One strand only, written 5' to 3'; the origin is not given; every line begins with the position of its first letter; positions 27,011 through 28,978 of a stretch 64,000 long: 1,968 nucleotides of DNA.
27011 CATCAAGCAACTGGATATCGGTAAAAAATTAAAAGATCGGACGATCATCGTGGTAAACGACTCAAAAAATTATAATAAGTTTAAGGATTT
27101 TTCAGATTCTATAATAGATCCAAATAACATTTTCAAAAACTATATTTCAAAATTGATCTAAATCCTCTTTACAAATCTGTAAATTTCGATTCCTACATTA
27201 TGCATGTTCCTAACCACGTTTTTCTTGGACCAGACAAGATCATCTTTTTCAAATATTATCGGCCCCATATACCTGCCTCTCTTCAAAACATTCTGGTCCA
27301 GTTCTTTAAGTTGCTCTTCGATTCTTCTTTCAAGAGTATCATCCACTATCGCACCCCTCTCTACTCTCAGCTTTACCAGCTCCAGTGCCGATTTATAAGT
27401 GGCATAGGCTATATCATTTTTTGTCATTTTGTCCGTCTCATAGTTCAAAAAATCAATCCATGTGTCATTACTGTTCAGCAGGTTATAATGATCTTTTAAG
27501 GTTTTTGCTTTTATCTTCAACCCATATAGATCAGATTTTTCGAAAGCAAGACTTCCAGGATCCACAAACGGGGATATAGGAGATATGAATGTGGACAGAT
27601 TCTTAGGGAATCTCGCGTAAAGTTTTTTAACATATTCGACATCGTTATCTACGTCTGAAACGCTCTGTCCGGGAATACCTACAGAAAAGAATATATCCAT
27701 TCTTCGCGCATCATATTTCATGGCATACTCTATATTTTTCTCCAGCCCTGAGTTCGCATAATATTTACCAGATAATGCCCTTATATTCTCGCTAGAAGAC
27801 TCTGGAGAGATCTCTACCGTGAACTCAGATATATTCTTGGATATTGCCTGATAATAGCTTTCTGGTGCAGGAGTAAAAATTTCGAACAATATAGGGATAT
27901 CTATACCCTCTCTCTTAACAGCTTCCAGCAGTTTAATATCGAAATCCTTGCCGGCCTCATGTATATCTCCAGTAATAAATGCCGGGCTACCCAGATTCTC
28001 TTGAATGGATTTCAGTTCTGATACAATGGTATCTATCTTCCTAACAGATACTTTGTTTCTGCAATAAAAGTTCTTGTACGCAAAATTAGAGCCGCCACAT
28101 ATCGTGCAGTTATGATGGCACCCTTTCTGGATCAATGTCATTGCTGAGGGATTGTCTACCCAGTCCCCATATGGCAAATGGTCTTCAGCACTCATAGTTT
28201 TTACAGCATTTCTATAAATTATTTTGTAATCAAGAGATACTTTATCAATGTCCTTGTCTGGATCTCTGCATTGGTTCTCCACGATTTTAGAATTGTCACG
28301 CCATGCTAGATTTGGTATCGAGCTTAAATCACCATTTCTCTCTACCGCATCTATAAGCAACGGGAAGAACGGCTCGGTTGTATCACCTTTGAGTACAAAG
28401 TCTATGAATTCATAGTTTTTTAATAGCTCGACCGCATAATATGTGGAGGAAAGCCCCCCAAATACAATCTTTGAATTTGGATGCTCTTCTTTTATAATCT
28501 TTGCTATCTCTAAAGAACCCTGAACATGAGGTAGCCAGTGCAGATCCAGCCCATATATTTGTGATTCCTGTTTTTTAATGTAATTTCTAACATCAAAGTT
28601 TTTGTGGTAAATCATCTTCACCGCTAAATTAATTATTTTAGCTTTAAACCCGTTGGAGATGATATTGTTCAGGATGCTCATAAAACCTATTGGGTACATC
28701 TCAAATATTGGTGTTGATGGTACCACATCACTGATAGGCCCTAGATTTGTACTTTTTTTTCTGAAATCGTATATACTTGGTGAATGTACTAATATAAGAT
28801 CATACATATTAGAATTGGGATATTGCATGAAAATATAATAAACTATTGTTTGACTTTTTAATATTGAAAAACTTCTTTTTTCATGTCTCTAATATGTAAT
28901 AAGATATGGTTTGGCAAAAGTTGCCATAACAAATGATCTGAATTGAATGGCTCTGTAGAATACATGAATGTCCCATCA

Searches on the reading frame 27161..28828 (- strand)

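Call 84: search_protein_families(library=pfam, proteins=[window:27161-28828:-], max_evalue=0.001)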
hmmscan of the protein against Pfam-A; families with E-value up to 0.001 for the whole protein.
window:27161-28828:- (556 aa): 2 families
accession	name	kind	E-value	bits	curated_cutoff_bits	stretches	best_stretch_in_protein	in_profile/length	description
PF04055.27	Radical_SAM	-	5.7e-10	40.1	29.5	1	233-399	3-165/166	Radical SAM superfamily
PF02310.24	B12-binding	-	1.2e-09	38.4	32.1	1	42-154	10-117/121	B12 binding domain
